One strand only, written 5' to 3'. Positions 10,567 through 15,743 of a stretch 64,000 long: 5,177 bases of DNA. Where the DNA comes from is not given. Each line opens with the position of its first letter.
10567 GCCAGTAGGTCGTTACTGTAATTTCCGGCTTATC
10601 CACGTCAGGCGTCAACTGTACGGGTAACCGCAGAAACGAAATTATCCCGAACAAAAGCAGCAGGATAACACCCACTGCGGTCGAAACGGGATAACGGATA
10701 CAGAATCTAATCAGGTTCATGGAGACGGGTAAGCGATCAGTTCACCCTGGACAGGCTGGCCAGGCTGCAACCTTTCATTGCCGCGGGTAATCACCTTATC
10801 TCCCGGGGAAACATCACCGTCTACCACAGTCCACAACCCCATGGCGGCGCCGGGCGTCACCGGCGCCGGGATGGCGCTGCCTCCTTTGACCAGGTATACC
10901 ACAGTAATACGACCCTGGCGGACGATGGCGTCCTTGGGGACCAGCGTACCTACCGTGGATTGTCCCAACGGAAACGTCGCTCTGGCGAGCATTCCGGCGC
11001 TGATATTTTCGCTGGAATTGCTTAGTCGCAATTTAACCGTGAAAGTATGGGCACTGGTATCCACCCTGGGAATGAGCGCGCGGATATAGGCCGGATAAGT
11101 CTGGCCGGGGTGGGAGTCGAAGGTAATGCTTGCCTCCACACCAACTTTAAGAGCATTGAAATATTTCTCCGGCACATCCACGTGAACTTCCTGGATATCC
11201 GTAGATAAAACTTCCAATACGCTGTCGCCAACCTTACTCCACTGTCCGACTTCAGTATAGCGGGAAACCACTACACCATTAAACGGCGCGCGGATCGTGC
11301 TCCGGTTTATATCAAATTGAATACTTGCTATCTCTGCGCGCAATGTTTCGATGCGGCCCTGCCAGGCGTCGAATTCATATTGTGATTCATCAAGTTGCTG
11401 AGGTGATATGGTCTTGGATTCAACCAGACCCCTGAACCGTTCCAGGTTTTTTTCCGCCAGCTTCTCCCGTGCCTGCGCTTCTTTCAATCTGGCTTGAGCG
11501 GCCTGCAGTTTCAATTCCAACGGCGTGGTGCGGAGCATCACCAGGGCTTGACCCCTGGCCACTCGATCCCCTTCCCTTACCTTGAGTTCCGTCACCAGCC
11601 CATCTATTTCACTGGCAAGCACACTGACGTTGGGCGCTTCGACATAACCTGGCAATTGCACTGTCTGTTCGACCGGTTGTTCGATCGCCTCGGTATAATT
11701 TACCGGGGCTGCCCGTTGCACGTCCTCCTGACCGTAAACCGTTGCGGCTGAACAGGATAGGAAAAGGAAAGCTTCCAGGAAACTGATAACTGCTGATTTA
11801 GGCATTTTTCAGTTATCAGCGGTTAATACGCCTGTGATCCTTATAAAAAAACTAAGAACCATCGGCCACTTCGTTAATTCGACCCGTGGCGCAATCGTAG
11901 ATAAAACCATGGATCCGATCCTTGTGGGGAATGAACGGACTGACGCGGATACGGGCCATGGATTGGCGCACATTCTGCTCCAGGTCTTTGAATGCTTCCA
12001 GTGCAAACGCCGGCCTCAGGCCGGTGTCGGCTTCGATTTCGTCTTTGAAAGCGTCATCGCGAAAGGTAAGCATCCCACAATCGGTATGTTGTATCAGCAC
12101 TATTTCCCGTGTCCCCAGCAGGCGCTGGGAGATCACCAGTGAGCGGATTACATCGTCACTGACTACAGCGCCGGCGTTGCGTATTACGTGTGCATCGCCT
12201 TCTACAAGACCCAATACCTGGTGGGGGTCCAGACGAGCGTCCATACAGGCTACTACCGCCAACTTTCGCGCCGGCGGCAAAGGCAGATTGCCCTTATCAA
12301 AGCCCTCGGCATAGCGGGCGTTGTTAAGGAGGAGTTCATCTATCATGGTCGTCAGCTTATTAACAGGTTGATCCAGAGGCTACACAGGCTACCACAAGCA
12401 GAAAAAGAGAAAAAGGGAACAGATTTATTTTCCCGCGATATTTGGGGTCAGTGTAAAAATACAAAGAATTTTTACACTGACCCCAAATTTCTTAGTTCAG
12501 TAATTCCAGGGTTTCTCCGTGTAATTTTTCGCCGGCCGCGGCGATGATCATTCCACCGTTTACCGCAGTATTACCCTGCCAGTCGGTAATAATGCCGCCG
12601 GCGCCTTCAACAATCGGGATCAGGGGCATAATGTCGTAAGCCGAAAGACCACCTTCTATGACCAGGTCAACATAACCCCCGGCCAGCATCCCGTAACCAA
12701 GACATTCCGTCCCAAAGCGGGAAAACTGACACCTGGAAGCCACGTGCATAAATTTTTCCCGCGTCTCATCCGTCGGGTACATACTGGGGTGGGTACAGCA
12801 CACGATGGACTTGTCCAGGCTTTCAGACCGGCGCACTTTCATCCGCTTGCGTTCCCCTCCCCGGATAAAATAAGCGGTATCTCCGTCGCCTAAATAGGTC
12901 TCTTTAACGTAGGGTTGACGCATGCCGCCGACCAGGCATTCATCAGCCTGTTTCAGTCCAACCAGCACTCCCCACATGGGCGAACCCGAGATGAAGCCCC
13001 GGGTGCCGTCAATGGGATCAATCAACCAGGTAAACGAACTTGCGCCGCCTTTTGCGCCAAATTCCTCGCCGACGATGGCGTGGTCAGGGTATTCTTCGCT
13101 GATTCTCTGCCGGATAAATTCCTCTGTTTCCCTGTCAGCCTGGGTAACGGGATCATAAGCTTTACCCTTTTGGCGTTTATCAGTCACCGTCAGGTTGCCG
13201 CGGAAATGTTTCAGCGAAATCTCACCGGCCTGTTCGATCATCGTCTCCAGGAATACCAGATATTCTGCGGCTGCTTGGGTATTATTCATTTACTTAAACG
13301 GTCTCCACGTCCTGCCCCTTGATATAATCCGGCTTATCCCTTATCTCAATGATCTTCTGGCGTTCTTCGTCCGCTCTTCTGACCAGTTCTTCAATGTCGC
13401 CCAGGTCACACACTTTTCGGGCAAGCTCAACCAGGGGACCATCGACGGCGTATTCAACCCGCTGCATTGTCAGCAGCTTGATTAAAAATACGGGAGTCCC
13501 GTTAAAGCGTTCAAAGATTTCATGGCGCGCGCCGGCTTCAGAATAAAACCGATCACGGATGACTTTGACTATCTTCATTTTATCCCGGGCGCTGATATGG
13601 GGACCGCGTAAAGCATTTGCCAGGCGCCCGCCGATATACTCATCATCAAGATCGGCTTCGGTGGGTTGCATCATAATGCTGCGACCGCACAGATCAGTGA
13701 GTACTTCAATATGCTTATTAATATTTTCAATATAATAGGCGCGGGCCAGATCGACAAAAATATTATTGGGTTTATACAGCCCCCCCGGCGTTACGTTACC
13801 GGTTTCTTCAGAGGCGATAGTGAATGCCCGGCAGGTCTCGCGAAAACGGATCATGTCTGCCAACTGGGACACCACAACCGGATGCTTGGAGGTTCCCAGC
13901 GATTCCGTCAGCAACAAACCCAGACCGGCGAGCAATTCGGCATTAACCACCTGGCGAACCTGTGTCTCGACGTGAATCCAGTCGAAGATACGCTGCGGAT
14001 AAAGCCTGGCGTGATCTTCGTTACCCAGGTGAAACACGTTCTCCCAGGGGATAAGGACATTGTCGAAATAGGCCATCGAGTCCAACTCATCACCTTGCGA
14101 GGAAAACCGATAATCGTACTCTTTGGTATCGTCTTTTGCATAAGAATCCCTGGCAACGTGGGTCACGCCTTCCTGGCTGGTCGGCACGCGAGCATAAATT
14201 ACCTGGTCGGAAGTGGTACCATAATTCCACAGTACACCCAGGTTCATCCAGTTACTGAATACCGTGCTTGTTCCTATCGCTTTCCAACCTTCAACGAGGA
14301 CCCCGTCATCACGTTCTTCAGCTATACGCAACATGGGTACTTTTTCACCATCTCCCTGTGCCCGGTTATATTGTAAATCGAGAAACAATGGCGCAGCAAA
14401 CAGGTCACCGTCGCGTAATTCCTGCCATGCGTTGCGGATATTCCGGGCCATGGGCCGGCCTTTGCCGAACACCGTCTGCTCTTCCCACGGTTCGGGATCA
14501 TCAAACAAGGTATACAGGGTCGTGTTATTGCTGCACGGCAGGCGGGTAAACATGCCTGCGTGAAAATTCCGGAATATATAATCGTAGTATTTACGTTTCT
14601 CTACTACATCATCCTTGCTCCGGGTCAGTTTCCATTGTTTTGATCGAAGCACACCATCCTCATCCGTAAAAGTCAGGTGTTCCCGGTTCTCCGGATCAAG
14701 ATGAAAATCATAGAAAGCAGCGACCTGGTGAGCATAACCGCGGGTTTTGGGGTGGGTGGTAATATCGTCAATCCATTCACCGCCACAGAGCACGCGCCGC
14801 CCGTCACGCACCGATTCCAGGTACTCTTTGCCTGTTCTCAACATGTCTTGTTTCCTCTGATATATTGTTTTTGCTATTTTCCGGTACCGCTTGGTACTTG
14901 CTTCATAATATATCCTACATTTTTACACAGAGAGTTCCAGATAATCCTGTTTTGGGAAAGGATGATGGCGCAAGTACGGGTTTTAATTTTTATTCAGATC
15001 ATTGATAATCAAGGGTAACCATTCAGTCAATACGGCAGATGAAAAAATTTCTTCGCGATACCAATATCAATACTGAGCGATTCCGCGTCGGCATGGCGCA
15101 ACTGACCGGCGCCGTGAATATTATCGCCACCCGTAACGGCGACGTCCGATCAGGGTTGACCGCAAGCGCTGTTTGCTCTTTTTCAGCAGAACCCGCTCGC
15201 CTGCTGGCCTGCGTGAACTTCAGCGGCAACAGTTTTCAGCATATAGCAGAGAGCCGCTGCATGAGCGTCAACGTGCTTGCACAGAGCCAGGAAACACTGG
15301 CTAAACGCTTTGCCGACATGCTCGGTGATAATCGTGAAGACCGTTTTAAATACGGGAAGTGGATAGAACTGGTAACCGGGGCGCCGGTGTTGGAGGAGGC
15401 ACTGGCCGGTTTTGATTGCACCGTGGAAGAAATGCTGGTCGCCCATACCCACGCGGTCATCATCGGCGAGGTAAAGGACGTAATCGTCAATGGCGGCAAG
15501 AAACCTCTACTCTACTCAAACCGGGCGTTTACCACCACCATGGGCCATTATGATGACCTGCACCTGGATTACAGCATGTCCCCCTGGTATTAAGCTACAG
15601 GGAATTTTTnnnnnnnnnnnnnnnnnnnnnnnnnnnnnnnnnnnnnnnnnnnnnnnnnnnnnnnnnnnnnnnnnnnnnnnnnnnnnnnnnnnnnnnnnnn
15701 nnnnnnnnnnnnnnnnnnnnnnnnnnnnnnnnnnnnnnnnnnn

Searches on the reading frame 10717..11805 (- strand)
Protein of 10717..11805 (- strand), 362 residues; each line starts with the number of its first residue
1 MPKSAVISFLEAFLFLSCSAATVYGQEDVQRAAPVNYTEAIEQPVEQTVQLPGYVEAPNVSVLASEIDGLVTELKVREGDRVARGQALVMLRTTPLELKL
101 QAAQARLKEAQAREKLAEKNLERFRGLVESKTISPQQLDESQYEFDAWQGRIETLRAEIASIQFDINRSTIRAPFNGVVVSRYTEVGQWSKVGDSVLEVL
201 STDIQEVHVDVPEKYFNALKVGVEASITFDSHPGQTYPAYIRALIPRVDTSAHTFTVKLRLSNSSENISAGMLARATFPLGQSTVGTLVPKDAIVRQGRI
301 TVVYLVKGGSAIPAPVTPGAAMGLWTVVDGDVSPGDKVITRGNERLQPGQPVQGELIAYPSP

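Call 43: search_protein_families(library=pfam, proteins=[window:10717-11805:-], max_evalue=0.00001)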
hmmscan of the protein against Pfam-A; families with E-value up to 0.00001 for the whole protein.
window:10717-11805:- (362 aa): 3 families
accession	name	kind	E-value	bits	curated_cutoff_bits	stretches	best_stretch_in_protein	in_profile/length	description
PF16576.10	HlyD_D23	-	3.8e-24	85.6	30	1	45-274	2-214/214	Barrel-sandwich domain of CusB or HlyD membrane-fusion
PF13437.12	HlyD_3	-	7.7e-21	75.3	22.2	1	170-267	1-102/106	HlyD family secretion protein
PF13533.13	Biotin_lipoyl_2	-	1e-06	28.9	29.8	0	63-89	3-29/32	Biotin-lipoyl like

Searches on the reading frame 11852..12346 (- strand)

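Call 43: search_protein_families(library=pfam, proteins=[window:11852-12346:-], max_evalue=0.00001)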
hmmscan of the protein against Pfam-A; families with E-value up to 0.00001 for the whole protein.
window:11852-12346:- (164 aa): 1 family
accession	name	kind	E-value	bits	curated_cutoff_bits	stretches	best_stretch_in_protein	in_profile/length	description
PF00484.24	Pro_CA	-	4.9e-16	59.8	25.7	1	30-95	2-70/156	Carbonic anhydrase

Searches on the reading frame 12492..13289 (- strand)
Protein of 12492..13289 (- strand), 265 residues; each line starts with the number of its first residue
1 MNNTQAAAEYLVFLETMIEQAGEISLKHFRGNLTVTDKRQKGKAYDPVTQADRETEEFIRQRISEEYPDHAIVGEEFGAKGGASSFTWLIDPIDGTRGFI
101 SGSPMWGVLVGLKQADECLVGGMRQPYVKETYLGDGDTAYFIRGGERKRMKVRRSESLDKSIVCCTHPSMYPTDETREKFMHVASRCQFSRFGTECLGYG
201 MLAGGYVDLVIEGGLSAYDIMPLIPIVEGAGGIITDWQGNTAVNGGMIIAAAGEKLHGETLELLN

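Call 43: search_protein_families(library=pfam, proteins=[window:12492-13289:-], max_evalue=0.00001)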
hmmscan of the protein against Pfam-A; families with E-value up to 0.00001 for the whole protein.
window:12492-13289:- (265 aa): 1 family
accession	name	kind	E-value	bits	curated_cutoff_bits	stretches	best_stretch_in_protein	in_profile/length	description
PF00459.30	Inositol_P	-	3.3e-50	171.5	27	1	11-262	6-264/271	Inositol monophosphatase family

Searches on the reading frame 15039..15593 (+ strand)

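Call 43: search_protein_families(library=pfam, proteins=[window:15039-15593:+], max_evalue=0.00001)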
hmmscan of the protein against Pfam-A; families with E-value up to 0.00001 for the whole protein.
window:15039-15593:+ (184 aa): 1 family
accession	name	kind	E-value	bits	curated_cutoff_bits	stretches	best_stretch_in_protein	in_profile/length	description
PF01613.24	Flavin_Reduct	-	2.2e-33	116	27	1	19-166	1-151/153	Flavin reductase like domain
